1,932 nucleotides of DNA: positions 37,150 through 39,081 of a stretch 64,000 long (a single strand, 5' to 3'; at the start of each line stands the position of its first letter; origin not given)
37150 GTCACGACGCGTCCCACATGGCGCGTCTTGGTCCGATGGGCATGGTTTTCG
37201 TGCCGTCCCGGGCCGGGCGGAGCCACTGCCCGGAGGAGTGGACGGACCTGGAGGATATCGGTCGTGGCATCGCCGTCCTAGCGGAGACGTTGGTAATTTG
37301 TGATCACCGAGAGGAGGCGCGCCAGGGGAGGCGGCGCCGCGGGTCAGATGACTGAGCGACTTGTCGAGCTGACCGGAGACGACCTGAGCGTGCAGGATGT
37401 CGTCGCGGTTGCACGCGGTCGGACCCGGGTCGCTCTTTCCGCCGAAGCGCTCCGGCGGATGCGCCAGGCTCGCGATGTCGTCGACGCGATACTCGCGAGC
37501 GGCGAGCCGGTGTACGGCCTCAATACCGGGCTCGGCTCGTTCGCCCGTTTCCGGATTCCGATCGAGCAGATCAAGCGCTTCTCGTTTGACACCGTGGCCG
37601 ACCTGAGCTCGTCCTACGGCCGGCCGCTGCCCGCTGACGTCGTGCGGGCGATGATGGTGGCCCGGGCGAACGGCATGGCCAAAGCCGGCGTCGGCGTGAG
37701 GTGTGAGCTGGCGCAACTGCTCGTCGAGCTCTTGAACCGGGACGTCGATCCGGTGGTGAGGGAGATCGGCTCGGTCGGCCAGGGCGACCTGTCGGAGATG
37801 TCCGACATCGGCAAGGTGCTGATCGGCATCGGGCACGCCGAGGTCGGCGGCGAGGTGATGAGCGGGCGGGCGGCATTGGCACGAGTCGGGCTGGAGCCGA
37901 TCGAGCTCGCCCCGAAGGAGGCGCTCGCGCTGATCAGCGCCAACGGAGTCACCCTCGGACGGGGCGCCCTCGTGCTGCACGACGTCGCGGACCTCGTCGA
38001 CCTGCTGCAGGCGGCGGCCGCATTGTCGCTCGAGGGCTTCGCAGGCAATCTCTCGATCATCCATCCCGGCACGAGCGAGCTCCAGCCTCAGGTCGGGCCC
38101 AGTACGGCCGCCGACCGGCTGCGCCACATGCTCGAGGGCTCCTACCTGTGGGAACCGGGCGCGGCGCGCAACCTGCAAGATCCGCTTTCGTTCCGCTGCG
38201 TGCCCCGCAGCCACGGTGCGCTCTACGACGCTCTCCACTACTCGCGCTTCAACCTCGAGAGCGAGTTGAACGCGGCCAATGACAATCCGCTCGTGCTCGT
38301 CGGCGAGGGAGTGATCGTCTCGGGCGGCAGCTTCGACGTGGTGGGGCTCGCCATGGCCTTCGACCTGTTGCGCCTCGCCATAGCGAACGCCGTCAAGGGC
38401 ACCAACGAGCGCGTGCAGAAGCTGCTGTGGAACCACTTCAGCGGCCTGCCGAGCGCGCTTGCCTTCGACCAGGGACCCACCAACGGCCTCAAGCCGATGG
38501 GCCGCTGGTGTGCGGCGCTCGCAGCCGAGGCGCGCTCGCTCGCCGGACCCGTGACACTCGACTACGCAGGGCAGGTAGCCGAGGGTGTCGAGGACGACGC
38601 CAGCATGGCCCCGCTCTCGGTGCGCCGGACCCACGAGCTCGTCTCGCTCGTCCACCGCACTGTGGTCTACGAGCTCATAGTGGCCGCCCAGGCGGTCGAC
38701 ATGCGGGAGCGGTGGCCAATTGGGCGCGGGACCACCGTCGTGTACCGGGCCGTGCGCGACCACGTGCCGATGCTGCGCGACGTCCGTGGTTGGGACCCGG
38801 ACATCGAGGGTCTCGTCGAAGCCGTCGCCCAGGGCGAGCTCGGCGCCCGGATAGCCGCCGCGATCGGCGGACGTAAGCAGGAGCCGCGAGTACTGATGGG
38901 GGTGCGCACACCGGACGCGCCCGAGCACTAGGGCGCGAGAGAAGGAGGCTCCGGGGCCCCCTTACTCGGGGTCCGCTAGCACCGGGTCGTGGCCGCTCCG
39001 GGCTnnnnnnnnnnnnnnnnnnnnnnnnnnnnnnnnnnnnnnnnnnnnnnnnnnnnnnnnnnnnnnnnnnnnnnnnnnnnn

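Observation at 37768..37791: HAL-family lyase with the MIO-forming Ala-Ser-Gly triad deleted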

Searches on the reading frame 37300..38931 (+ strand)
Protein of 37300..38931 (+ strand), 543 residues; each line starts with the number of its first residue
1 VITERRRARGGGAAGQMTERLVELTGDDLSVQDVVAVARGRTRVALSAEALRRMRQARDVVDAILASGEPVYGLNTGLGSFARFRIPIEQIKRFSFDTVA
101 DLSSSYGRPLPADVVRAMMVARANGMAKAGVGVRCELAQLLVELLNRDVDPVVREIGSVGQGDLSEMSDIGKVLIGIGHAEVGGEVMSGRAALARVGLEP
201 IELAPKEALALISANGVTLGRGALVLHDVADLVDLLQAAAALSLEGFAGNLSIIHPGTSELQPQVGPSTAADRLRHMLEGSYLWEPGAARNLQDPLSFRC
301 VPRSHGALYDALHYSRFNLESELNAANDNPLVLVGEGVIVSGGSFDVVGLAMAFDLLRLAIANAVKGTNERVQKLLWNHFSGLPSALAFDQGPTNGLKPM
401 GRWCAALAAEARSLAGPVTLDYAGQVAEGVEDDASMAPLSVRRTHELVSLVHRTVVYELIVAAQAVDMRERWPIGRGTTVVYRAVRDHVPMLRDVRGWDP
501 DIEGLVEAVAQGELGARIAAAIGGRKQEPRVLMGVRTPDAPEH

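Call 5: search_protein_families(library=pfam, proteins=[window:37300-38931:+])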
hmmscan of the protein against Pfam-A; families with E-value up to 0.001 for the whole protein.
window:37300-38931:+ (543 aa): 1 family
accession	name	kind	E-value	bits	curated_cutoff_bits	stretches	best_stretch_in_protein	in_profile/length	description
PF00221.24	Lyase_aromatic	-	2.1e-128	429.4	27.3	1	29-486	1-465/466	Aromatic amino acid lyase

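Call 6: search_protein_families(library=ncbifam, proteins=[window:37300-38931:+])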
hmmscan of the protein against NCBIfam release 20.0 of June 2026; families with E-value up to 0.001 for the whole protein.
window:37300-38931:+ (543 aa): 8 families
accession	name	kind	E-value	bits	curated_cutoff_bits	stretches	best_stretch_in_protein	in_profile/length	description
NF006871.0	PRK09367.1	subfamily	2e-110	369.9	524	1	21-517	3-500/505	histidine ammonia-lyase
TIGR01225.1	hutH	equivalog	4.1e-107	358.7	539.15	1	22-520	1-500/506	histidine ammonia-lyase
TIGR04475.1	Phe_D_beta_mut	equivalog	1.8e-75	254.5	800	2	26-283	7-265/510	phenylalanine aminomutase (D-beta-phenylalanine forming)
TIGR03832.1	Tyr_2_3_mutase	equivalog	9.7e-61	205.8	501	2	25-283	2-262/507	tyrosine 2,3-aminomutase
NF041222.1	BagA_FevW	exception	7.1e-59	199.8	1000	2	24-283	3-264/529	bagremycin/ferroverdin biosynthesis tyrosine ammonia-lyase BagA/FevW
TIGR01226.1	phe_am_lyase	equivalog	5.4e-55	186.9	519.15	1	17-470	28-502/680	phenylalanine ammonia-lyase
NF053541.1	FlxA_rubin_TAL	equivalog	2.2e-45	155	700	1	30-505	2-492/498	flexirubin biosynthesis tyrosine ammonia-lyase FlxA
TIGR04473.1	taxol_Phe_23mut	exception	4.5e-34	117.7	1250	1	29-470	35-498/687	phenylalanine aminomutase (L-beta-phenylalanine forming)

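Call 7: search_solved_structures(query=window:37345-38931:+, max_evalue=1e-10, show_alignments=2)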
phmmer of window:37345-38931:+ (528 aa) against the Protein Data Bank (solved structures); distinct sequences matched with E-value up to 1e-10: 39.
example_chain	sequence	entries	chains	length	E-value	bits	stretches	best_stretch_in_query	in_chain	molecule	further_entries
6s7j_A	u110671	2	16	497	1.5e-69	238.5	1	9-495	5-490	Uncharacterized protein | ergothionase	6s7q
7tqr_A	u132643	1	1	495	2.1e-62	214.9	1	6-490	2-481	Probable histidine ammonia-lyase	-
1gkj_A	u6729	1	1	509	1.4e-57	199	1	14-505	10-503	HISTIDINE AMMONIA-LYASE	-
1gkm_B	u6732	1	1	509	2e-57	198.5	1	14-505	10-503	Histidine ammonia-lyase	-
1b8f_A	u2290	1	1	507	1.2e-56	196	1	14-505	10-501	Histidine ammonia-lyase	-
1gk3_A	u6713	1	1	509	2.8e-56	194.7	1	14-505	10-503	HISTIDINE AMMONIA-LYASE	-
1eb4_A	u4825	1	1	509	3.8e-56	194.3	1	14-505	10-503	HISTIDINE AMMONIA-LYASE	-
1gk2_A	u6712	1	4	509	5.3e-56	193.8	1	14-505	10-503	HISTIDINE AMMONIA-LYASE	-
3unv_A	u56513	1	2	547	7.9e-54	186.6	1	10-493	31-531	AdmH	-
6v6h_A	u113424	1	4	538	4.7e-52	180.8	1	23-500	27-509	Histidine ammonia-lyase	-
3kdy_A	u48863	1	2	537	1.4e-50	175.9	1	7-504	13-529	Histidine ammonia-lyase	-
2rjr_A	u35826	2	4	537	1.7e-50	175.6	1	7-504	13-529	Tyrosine aminomutase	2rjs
2ohy_A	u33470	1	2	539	1.8e-50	175.6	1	7-504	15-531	Tyrosine aminomutase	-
2qve_A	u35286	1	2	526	2e-50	175.4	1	8-504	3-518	Tyrosine Aminomutase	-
3kdz_A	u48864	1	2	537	6.4e-50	173.8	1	7-504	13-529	Histidine ammonia-lyase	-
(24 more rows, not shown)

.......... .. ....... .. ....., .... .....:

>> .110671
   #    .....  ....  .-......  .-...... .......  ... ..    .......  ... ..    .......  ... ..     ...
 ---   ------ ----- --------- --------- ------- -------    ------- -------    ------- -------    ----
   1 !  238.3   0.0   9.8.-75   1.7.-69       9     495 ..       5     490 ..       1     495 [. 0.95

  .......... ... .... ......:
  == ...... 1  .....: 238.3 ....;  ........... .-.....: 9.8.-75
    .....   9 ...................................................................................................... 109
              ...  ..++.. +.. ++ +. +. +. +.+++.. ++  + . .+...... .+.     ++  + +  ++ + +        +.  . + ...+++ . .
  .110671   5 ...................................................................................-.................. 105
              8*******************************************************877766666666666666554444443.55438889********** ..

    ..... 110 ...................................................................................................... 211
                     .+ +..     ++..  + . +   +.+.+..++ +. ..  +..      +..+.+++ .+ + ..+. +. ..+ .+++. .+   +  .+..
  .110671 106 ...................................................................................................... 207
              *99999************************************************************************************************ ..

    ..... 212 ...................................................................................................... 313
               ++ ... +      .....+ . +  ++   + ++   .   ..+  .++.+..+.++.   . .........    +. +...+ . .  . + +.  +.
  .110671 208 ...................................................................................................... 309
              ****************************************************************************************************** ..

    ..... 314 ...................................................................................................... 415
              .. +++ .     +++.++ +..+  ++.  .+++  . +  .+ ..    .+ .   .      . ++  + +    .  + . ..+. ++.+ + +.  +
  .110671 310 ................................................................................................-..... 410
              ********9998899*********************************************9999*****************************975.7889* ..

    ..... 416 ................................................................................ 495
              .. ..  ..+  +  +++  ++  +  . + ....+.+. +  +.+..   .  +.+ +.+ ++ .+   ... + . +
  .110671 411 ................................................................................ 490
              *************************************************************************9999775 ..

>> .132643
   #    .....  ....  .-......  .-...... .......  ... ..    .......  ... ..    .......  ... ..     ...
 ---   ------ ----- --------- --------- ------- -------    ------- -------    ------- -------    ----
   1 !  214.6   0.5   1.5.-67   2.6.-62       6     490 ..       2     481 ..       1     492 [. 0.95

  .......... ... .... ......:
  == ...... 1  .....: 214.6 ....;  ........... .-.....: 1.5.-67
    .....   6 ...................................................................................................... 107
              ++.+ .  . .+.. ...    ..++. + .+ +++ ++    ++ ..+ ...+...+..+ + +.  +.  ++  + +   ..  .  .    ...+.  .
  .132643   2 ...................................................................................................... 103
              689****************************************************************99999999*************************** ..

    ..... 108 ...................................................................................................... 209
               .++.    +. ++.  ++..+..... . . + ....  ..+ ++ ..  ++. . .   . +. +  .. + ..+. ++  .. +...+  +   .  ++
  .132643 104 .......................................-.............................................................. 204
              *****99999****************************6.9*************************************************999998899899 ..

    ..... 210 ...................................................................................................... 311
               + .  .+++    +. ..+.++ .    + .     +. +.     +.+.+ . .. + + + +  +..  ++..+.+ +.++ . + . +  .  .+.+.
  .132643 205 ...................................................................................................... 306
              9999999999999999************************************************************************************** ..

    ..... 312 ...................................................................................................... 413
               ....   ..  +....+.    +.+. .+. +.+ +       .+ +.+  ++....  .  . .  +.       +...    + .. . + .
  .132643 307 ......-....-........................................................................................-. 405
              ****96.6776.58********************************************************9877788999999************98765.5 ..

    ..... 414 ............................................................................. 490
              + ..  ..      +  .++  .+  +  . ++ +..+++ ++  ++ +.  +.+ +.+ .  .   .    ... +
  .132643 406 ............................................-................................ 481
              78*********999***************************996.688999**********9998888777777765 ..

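Call 16: find_homologous_proteins(query=window:37345-38931:+, max_evalue=1e-20)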
Query window:37345-38931:+ (528 aa): 2262 proteins with E <= 1e-20 among 8000 candidates; the best 120 are listed.
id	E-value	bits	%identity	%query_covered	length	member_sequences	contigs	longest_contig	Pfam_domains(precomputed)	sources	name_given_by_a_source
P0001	0.0e+0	1144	100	100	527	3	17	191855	PF00221.25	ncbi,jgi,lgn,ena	ncbi:MAG: aromatic amino acid ammonia-lyase [Acidimicrobiales bacterium]|jgi:histidine ammonia-lyase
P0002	0.0e+0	1025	89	100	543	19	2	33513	PF00221.25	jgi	-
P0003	0.0e+0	1016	90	98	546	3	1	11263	PF00221.25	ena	-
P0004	2.7e-295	998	88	99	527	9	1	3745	PF00221.25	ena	-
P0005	7.3e-290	980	86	99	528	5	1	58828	PF00221.25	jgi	jgi:histidine ammonia-lyase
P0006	8.7e-290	980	87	98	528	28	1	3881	PF00221.25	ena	-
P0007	9.7e-283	957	84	99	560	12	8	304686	PF00221.25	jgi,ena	jgi:histidine ammonia-lyase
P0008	4.0e-278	941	85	97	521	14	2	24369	PF00221.25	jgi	jgi:histidine ammonia-lyase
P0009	1.8e-275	933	83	99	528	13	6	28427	PF00221.25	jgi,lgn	jgi:histidine ammonia-lyase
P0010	2.3e-275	932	83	100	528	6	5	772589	PF00221.25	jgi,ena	jgi:histidine ammonia-lyase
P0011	1.1e-272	924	82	98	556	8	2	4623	PF00221.25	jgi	jgi:histidine ammonia-lyase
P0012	4.7e-270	915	80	100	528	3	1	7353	PF00221.25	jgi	-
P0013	6.1e-270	914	83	97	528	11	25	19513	PF00221.25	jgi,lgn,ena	jgi:histidine ammonia-lyase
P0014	7.3e-270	914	83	96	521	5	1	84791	PF00221.25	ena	-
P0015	9.2e-263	891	79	98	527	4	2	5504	PF00221.25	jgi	jgi:histidine ammonia-lyase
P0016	2.5e-260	883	79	99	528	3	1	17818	PF00221.25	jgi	jgi:histidine ammonia-lyase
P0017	7.0e-255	865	79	97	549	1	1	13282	PF00221.25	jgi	jgi:histidine ammonia-lyase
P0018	7.2e-254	861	79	97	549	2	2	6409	PF00221.25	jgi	jgi:histidine ammonia-lyase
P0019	2.2e-252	857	78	97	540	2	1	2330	PF00221.25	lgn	-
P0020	2.4e-251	853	78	97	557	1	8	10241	PF00221.25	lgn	-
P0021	6.1e-251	852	79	96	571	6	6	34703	PF00221.25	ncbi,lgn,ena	-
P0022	2.0e-249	847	76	97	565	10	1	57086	PF00221.25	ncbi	-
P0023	5.1e-247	839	76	96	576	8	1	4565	PF00221.25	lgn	-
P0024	4.5e-246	836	76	96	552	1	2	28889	PF00221.25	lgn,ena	-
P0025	2.9e-245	833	75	97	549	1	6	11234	PF00221.25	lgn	-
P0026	5.8e-244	829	75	97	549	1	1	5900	PF00221.25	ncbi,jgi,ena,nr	ncbi:MAG TPA: aromatic amino acid ammonia-lyase [Gaiellaceae bacterium]|nr:aromatic amino acid ammon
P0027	5.8e-243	825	75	97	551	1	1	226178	PF00221.25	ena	-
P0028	9.6e-243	825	75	96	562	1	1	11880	PF00221.25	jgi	-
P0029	1.2e-242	824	75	96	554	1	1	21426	PF00221.25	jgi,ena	-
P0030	1.3e-242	824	75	97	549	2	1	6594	PF00221.25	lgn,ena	-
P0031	2.9e-241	820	75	97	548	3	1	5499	PF00221.25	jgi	jgi:histidine ammonia-lyase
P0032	3.8e-241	819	75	96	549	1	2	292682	PF00221.25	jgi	jgi:histidine ammonia-lyase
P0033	5.9e-241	819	75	98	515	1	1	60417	PF00221.25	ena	-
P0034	7.6e-241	818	75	97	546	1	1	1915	PF00221.25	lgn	-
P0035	8.4e-240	815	74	97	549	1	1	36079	PF00221.25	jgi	jgi:histidine ammonia-lyase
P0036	4.0e-239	813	74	97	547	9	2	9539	PF00221.25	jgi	jgi:histidine ammonia-lyase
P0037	5.2e-239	812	74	97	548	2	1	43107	PF00221.25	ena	-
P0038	7.4e-239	812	75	97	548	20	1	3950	PF00221.25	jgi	jgi:histidine ammonia-lyase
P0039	1.4e-237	808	74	97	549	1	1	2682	PF00221.25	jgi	jgi:histidine ammonia-lyase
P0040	1.9e-237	807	75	96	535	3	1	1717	PF00221.25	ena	-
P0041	2.1e-237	807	74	97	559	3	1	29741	PF00221.25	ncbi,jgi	-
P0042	2.7e-237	807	72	97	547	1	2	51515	PF00221.25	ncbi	ncbi:MAG: HAL/PAL/TAL family ammonia-lyase [Acidimicrobiales bacterium]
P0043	3.7e-237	806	74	96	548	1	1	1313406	PF00221.25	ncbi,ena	-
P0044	9.5e-237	805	73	97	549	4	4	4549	PF00221.25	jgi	jgi:histidine ammonia-lyase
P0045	1.2e-235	801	74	96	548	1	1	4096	PF00221.25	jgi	jgi:histidine ammonia-lyase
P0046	3.9e-235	800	73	97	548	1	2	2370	PF00221.25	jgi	jgi:histidine ammonia-lyase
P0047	4.0e-235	800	74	96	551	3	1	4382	PF00221.25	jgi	jgi:histidine ammonia-lyase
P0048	8.1e-235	799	74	96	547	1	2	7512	PF00221.25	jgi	jgi:histidine ammonia-lyase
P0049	1.4e-234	798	77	90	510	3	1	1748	PF00221.25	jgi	jgi:histidine ammonia-lyase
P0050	1.1e-233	795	72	98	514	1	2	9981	PF00221.25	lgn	-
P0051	1.6e-233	794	73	97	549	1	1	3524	PF00221.25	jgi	jgi:histidine ammonia-lyase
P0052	2.2e-233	794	73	96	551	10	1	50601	PF00221.25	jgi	jgi:histidine ammonia-lyase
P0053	5.5e-232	789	73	97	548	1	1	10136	PF00221.25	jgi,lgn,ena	-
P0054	3.2e-231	787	73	96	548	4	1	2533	PF00221.25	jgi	jgi:histidine ammonia-lyase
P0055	3.7e-230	783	72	97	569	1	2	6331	PF00221.25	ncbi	-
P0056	1.3e-228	778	73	93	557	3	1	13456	PF00221.25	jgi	-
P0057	4.1e-227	773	90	76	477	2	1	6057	PF00221.25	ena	-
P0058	1.2e-222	758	71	97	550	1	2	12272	PF00221.25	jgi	jgi:histidine ammonia-lyase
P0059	3.3e-219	747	72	96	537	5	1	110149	PF00221.25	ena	-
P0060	7.3e-218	743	71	96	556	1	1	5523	PF00221.25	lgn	-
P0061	3.7e-217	740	70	96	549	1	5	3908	PF00221.25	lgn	-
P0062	1.7e-212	725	68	96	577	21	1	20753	PF00221.25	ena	-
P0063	6.1e-209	713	68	96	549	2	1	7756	PF00221.25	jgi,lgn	jgi:histidine ammonia-lyase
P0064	2.4e-208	711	67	96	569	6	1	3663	PF00221.25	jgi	jgi:histidine ammonia-lyase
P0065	4.0e-208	711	67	96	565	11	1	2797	PF00221.25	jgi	jgi:histidine ammonia-lyase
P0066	5.9e-208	710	67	96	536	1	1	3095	PF00221.25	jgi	jgi:histidine ammonia-lyase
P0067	1.5e-206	705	66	96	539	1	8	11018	PF00221.25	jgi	jgi:histidine ammonia-lyase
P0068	1.6e-205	702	65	96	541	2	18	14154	PF00221.25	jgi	jgi:histidine ammonia-lyase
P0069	1.7e-204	699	65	96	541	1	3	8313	PF00221.25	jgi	jgi:histidine ammonia-lyase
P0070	3.6e-204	697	65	96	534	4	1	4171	PF00221.25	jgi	jgi:histidine ammonia-lyase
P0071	1.3e-203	696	65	96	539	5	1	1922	PF00221.25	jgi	jgi:histidine ammonia-lyase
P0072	4.2e-203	694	65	96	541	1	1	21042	PF00221.25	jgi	jgi:histidine ammonia-lyase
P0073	6.0e-203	693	65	96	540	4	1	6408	PF00221.25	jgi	jgi:histidine ammonia-lyase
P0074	1.4e-202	692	65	96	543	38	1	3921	PF00221.25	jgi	jgi:histidine ammonia-lyase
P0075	2.2e-202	692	66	96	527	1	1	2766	PF00221.25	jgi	jgi:histidine ammonia-lyase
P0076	2.3e-202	692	65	96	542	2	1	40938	PF00221.25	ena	-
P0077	2.5e-202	691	64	96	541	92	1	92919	PF00221.25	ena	-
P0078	3.6e-202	691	65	96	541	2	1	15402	PF00221.25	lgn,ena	-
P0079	4.3e-202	691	65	96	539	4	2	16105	PF00221.25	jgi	jgi:histidine ammonia-lyase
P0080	5.7e-202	690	65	99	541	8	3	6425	PF00221.25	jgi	jgi:histidine ammonia-lyase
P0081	6.0e-202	690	65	96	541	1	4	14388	PF00221.25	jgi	jgi:histidine ammonia-lyase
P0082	2.6e-201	688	66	96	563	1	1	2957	PF00221.25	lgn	-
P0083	5.8e-201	687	65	96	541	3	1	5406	PF00221.25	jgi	jgi:histidine ammonia-lyase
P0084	3.8e-200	684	63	97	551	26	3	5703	PF00221.25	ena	-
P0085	4.0e-200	684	64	97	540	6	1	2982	PF00221.25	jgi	jgi:histidine ammonia-lyase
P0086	5.1e-200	684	65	96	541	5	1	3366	PF00221.25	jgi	jgi:histidine ammonia-lyase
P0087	6.8e-200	683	64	96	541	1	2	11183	PF00221.25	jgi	jgi:histidine ammonia-lyase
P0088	1.7e-199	682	65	97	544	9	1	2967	PF00221.25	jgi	jgi:histidine ammonia-lyase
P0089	2.3e-199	682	66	95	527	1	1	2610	PF00221.25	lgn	-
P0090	2.5e-199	682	65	96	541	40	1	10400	PF00221.25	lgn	-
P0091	2.5e-199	682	63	97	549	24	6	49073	PF00221.25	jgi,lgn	jgi:histidine ammonia-lyase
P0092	9.6e-199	680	65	96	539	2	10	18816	PF00221.25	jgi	jgi:histidine ammonia-lyase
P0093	2.6e-198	678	66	96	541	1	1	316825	PF00221.25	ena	-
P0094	3.8e-198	678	64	96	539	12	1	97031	PF00221.25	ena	-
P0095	7.5e-198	677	64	95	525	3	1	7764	PF00221.25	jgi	-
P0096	3.0e-197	675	63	97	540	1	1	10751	PF00221.25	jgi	jgi:histidine ammonia-lyase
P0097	7.2e-197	673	63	96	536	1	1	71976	PF00221.25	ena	-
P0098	1.2e-196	673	66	95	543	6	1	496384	PF00221.25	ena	-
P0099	2.0e-196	672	63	97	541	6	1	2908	PF00221.25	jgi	jgi:histidine ammonia-lyase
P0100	1.8e-195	669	64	93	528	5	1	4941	PF00221.25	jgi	-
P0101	2.4e-195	668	64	93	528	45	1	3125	PF00221.25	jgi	jgi:histidine ammonia-lyase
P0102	7.5e-195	667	65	95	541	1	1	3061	PF00221.25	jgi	jgi:histidine ammonia-lyase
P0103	4.8e-194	664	65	93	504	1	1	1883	PF00221.25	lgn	-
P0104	1.2e-193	663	64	93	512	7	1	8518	PF00221.25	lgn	-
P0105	1.3e-193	663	63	96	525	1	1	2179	PF00221.25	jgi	jgi:histidine ammonia-lyase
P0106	4.4e-193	661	64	97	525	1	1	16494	PF00221.25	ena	-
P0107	4.7e-193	661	63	98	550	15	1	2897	PF00221.25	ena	-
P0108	1.3e-191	656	63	96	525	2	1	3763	PF00221.25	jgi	jgi:histidine ammonia-lyase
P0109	2.2e-191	655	63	97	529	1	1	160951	PF00221.25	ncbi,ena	-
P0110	9.9e-191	653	62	97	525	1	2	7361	PF00221.25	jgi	jgi:histidine ammonia-lyase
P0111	2.3e-190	652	63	97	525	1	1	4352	PF00221.25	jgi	jgi:histidine ammonia-lyase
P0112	1.2e-189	650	77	76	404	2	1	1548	PF00221.25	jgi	jgi:histidine ammonia-lyase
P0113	1.3e-189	649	62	97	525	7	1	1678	PF00221.25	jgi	jgi:histidine ammonia-lyase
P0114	1.4e-189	649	64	97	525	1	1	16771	PF00221.25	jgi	jgi:histidine ammonia-lyase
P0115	1.5e-189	649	63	97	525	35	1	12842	PF00221.25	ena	-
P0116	1.9e-189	649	63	96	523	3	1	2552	PF00221.25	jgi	-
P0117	1.9e-189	649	62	95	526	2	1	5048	PF00221.25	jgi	jgi:histidine ammonia-lyase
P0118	2.5e-189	649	63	96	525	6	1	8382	PF00221.25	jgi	-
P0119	4.7e-189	648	63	96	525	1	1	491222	PF00221.25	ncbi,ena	-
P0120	5.0e-189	648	64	96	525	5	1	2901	PF00221.25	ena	-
